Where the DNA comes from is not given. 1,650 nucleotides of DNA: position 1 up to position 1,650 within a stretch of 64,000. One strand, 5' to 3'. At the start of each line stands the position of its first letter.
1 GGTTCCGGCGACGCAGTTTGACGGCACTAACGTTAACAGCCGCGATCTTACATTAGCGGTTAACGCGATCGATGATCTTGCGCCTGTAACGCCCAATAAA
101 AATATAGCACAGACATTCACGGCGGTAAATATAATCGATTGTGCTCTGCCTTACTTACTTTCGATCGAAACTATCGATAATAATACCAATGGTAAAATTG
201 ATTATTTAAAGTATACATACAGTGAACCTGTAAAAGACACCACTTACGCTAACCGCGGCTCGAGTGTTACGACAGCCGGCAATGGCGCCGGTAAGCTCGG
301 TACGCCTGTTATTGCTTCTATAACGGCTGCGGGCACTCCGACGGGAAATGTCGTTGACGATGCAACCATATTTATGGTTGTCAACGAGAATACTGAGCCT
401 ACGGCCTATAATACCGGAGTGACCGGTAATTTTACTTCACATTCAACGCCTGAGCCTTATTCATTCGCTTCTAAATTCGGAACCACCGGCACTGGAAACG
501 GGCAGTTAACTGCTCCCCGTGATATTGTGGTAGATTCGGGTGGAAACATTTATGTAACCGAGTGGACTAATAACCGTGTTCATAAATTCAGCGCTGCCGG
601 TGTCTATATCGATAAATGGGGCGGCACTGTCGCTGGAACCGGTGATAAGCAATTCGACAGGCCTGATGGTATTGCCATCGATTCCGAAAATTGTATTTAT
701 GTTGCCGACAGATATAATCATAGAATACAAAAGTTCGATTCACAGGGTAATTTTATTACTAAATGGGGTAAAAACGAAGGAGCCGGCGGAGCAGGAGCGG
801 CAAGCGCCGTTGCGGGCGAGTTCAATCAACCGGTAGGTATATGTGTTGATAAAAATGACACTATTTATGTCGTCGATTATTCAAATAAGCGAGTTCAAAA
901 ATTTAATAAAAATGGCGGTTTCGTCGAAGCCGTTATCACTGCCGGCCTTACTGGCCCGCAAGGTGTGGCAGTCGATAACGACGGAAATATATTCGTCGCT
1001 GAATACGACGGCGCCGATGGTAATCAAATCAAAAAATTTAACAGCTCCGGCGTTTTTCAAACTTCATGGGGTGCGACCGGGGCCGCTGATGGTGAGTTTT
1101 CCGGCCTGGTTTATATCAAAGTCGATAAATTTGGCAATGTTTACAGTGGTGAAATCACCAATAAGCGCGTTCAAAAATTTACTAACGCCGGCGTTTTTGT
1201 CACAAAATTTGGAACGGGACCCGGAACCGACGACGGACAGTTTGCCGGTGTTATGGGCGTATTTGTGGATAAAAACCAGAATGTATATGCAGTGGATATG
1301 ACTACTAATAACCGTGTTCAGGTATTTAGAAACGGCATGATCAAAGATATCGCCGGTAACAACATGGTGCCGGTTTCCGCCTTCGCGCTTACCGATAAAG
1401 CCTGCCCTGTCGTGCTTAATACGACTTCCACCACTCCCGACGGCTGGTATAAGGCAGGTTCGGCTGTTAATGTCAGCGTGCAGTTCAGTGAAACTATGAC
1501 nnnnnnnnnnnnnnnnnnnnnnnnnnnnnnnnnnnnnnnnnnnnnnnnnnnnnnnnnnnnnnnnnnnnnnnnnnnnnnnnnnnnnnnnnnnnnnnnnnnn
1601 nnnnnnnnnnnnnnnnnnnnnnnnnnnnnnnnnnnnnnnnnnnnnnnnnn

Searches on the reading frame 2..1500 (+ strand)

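Call 38: search_protein_families(library=pfam, proteins=[window:2-1500:+], max_evalue=1)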
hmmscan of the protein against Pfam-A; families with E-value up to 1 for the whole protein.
window:2-1500:+ (499 aa): 15 families
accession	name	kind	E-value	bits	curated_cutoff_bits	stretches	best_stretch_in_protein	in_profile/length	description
PF01436.27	NHL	-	2.8e-35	119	20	5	274-301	1-28/28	NHL repeat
PF25021.1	TEN_NHL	-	1.8e-14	54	27.1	3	311-359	136-179/357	Teneurin NHL domain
PF08450.18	SGL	-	4.2e-14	53.2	26.3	3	217-255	183-220/246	SMP-30/Gluconolactonase/LRE-like region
PF17170.10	DUF5128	-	8.5e-09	35.5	22.9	1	228-307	52-124/321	6-bladed beta-propeller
PF24684.1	Vgb_lyase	-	8.1e-08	31.8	50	3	271-350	177-253/290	Virginiamycin B lyase family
PF06739.17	SBBP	-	9.4e-08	32.3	20.5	2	165-191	8-34/38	Beta-propeller repeat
PF22701.2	Mala_s_1-like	-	3.9e-07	30.5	27.5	2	276-333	89-146/195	Mal s 1 allergenic protein-like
PF01731.26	Arylesterase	-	2.3e-05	24.9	21.3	0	216-246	51-82/86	Arylesterase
PF02393.21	US22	-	0.00067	20.2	35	0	160-196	68-105/124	US22 like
PF06977.17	SdiA-regulated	-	0.0014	18.3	21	0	269-292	217-240/249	SdiA-regulated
PF20067.5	SSL_N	-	0.0039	17.5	18.9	0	314-337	18-41/46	Strictosidine synthase-like, N-terminal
PF13449.12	Phytase-like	-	0.011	16.1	27.6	0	221-255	70-104/284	Esterase-like activity of phytase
PF00058.23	Ldl_recept_b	-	0.022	15.6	21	0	287-325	2-41/42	Low-density lipoprotein receptor repeat class B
PF21398.2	PG_binding_5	-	0.083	13.3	24.1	0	321-354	31-63/67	Putative peptidoglycan-binding domain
PF00847.26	AP2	-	0.14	12.9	33.3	0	416-437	2-23/54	AP2 domain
